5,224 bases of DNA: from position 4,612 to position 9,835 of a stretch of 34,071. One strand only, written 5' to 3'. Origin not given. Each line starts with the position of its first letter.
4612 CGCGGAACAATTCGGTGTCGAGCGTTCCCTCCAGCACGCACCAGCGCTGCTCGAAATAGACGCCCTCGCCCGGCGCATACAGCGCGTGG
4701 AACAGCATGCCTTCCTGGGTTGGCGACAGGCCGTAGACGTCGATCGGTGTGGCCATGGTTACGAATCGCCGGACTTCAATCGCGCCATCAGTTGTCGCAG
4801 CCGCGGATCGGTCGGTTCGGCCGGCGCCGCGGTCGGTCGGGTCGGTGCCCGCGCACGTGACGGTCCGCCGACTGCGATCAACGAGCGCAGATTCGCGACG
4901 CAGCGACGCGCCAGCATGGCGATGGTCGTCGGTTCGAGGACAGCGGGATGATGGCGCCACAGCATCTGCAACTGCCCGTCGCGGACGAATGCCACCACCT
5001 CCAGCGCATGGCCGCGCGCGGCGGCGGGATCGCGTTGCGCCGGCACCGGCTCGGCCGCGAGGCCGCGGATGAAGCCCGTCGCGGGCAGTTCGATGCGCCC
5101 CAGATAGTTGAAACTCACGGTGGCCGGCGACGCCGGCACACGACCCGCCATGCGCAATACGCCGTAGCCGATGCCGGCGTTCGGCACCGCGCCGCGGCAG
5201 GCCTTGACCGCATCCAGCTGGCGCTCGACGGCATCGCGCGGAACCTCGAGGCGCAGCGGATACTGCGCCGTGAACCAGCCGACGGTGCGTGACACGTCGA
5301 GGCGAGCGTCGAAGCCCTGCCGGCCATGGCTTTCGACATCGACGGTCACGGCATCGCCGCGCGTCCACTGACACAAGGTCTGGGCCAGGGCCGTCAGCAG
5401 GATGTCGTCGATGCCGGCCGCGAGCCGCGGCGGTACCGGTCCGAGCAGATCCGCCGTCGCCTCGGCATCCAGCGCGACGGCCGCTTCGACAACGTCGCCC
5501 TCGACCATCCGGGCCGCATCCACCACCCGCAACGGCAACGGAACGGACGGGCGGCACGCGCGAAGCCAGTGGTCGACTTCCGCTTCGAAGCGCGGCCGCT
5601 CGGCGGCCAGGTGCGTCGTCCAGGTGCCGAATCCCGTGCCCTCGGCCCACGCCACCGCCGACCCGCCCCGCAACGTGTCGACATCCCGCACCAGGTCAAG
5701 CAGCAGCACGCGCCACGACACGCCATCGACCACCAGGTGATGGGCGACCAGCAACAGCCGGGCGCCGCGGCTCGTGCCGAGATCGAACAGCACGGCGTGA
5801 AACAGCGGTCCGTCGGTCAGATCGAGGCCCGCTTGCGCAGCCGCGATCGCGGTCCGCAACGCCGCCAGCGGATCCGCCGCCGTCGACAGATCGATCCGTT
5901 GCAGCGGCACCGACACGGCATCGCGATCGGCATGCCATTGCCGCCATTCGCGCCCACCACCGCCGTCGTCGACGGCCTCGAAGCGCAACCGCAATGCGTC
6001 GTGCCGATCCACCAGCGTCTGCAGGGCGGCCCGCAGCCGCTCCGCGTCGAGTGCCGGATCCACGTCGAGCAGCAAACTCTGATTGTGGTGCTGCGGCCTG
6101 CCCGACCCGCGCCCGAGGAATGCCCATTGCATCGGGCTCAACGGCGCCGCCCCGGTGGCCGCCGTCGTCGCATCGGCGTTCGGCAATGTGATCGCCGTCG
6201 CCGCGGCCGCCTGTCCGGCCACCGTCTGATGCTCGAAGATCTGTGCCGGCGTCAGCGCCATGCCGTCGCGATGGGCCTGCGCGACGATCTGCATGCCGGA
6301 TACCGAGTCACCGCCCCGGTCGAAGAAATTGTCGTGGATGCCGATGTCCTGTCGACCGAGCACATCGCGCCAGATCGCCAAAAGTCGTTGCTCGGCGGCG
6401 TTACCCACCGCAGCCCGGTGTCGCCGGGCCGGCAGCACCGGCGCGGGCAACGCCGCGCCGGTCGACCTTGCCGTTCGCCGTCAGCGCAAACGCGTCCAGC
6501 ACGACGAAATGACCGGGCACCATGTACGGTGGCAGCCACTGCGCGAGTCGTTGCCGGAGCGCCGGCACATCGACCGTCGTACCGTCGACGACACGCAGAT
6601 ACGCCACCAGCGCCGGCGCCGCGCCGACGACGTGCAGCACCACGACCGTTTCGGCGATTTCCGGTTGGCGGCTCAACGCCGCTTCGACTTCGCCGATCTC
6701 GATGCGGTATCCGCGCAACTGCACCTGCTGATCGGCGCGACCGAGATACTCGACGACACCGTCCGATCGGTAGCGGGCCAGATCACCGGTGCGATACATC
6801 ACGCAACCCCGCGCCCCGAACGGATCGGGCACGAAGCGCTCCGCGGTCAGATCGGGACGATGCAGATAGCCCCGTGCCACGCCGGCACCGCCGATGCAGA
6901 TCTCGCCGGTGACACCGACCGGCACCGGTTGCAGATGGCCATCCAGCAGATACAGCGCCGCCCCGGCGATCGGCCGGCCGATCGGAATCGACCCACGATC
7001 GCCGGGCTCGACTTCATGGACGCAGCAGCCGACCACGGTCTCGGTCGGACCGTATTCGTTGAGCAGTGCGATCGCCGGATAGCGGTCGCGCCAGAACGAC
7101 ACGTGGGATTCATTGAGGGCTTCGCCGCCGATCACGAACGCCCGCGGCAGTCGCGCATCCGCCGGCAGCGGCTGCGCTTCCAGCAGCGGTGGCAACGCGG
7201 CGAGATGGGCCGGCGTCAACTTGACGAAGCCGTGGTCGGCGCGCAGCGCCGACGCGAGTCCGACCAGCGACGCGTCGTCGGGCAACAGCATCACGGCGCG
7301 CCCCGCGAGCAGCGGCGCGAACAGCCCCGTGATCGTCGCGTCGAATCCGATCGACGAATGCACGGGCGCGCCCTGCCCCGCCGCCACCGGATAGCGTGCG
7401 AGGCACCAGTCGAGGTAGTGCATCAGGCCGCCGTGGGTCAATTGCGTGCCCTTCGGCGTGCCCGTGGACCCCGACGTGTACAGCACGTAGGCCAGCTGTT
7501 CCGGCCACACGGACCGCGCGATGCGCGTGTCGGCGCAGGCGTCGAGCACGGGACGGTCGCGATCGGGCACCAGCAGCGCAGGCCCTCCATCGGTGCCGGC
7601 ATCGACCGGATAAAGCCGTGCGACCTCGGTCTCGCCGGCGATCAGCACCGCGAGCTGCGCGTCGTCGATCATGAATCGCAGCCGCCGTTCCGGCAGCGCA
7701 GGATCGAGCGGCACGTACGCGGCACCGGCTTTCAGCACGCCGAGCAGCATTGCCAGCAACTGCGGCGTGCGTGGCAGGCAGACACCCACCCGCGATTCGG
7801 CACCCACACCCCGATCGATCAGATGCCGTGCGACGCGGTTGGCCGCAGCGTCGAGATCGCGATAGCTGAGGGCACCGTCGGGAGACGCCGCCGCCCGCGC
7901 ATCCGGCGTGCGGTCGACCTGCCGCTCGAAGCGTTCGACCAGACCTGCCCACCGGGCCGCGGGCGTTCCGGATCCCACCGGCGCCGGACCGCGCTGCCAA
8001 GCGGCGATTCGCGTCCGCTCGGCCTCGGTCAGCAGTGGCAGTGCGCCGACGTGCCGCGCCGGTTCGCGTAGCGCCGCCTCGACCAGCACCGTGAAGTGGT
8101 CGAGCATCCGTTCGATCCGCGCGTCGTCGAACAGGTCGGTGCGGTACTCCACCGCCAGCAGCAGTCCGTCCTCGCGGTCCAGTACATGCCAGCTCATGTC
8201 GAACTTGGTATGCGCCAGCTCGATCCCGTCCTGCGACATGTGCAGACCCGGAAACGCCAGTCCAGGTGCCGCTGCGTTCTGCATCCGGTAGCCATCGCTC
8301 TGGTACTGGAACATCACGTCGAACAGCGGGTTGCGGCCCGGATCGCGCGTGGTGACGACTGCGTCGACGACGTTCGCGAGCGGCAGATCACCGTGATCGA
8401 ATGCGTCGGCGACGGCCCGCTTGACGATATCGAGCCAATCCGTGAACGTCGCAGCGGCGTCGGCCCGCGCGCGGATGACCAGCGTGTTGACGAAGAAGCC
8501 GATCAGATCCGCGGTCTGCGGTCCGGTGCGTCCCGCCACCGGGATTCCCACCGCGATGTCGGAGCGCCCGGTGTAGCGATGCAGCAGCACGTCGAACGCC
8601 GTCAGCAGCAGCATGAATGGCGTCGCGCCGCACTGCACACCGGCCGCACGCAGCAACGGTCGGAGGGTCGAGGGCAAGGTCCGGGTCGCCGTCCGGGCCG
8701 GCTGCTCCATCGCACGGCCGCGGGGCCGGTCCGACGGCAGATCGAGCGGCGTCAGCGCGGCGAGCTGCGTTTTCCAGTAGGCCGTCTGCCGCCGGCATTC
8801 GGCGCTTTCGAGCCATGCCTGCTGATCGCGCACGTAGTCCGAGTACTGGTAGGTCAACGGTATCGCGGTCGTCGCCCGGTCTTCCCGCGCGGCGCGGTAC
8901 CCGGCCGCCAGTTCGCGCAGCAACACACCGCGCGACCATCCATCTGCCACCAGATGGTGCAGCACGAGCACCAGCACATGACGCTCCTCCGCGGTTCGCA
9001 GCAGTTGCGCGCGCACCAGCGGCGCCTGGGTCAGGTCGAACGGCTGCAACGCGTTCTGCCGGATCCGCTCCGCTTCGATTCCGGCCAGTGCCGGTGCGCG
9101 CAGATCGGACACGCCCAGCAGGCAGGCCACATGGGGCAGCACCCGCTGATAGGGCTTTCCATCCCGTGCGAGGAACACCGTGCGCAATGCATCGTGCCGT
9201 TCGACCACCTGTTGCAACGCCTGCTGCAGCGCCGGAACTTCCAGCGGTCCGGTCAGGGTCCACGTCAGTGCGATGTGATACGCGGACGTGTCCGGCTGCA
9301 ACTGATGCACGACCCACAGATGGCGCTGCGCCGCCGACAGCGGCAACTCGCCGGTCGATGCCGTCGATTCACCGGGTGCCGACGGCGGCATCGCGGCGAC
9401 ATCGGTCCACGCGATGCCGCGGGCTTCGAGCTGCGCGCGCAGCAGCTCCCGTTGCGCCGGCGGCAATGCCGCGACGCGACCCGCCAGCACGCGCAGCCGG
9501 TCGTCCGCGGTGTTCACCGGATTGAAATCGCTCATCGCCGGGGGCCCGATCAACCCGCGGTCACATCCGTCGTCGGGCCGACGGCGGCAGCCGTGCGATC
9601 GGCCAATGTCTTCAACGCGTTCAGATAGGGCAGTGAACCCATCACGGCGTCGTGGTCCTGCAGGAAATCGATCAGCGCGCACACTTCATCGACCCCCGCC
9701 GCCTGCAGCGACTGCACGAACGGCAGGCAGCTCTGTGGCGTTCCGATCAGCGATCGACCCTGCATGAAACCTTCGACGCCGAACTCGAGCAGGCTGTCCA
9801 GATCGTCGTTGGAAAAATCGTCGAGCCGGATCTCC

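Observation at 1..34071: Colinear FAAL/ACAD-primed PKS-NRPS lipopeptide-type assembly line that I cannot assign to a known pathway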

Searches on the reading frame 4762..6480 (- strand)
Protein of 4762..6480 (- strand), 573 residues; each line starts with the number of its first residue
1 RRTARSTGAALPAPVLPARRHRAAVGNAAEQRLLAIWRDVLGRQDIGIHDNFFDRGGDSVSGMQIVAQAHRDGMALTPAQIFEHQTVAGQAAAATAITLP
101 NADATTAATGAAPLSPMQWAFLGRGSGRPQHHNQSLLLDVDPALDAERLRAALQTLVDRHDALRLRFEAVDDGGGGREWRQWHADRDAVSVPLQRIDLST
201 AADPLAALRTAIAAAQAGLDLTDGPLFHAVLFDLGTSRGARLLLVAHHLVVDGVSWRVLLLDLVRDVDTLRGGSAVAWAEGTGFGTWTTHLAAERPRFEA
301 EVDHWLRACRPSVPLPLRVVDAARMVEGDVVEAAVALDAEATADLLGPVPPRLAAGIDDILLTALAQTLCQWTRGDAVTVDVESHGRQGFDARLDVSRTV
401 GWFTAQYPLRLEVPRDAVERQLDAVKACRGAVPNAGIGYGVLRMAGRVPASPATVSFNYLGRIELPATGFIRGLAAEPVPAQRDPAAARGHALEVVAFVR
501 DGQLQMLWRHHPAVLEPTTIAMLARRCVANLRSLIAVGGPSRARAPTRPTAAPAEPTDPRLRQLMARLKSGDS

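Call 6: search_protein_families(library=pfam, proteins=[window:4762-6480:-], max_evalue=0.00001)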
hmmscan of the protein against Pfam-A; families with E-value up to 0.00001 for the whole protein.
window:4762-6480:- (573 aa): 2 families
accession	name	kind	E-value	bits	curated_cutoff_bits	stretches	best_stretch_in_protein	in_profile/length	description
PF00668.25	Condensation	-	9.4e-51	173.4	30.6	1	110-535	3-434/456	Condensation domain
PF00550.31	PP-binding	-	1.5e-13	51.2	20.8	1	31-92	1-65/67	Phosphopantetheine attachment site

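Call 44: search_protein_families(library=ncbifam, proteins=[window:4762-6480:-], max_evalue=1e-10)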
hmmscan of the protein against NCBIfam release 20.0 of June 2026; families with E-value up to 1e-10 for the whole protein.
window:4762-6480:- (573 aa): 5 families
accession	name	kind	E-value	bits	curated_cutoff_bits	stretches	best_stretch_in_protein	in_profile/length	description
NF004282.0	PRK05691.1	subfamily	2.9e-96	322.3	4090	1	10-536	2690-3219/4334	non-ribosomal peptide synthase/polyketide synthase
NF038078.1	NRPS_MxcG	equivalog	9.2e-20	69.6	2300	0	138-417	33-299/1442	myxochelin non-ribosomal peptide synthetase MxcG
TIGR01720.1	NRPS-para261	subfamily_domain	1.5e-17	63.9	74.2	1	418-537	2-128/155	non-ribosomal peptide synthase domain TIGR01720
NF041803.1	NRPS_SolG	exception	3.1e-12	44.9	2200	0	19-92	1080-1153/1163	solanimycin non-ribosomal peptide synthetase SolG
NF047350.1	aureusi_NRPS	equivalog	1.9e-11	41.6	2500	0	10-89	1907-1985/2373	aureusimine non-ribosomal peptide synthetase AusA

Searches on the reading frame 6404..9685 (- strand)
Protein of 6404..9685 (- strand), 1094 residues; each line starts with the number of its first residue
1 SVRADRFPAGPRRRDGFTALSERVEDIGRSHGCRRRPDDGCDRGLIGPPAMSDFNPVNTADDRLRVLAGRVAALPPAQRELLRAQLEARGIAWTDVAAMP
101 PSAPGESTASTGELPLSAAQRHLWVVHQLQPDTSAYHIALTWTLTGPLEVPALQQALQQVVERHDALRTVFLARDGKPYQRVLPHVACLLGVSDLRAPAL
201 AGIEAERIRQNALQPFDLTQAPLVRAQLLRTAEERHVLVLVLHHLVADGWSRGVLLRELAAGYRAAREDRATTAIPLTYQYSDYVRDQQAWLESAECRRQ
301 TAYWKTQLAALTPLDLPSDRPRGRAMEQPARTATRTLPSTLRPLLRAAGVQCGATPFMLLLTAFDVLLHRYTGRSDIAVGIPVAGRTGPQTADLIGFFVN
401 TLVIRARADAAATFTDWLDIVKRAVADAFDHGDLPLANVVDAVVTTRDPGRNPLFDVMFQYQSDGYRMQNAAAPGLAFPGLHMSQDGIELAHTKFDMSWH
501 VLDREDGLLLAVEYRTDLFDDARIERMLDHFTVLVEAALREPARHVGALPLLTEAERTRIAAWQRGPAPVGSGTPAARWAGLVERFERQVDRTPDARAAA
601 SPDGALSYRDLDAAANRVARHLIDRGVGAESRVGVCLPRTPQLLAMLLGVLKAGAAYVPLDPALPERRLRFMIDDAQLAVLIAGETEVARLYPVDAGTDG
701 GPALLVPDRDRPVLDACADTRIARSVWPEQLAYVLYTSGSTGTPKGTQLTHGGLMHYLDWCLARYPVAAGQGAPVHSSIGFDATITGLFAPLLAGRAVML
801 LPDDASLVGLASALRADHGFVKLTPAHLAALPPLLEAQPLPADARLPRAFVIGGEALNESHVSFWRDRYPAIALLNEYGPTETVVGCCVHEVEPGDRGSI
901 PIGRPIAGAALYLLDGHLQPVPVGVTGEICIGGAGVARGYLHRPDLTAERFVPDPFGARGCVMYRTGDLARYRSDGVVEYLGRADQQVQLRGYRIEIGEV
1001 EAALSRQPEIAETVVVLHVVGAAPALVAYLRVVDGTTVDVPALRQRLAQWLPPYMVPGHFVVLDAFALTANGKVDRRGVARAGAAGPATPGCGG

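Call 6: search_protein_families(library=pfam, proteins=[window:6404-9685:-], max_evalue=0.00001)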
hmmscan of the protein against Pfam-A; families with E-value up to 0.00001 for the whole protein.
window:6404-9685:- (1094 aa): 3 families
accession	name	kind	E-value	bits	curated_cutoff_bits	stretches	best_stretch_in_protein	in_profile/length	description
PF00668.25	Condensation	-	6.5e-105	351.9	30.6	1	112-559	3-454/456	Condensation domain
PF00501.34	AMP-binding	-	2.7e-76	257.3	29.9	1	586-941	1-384/384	AMP-binding enzyme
PF13193.12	AMP-binding_C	-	2.5e-07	32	24.5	1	999-1073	1-76/76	AMP-binding enzyme C-terminal domain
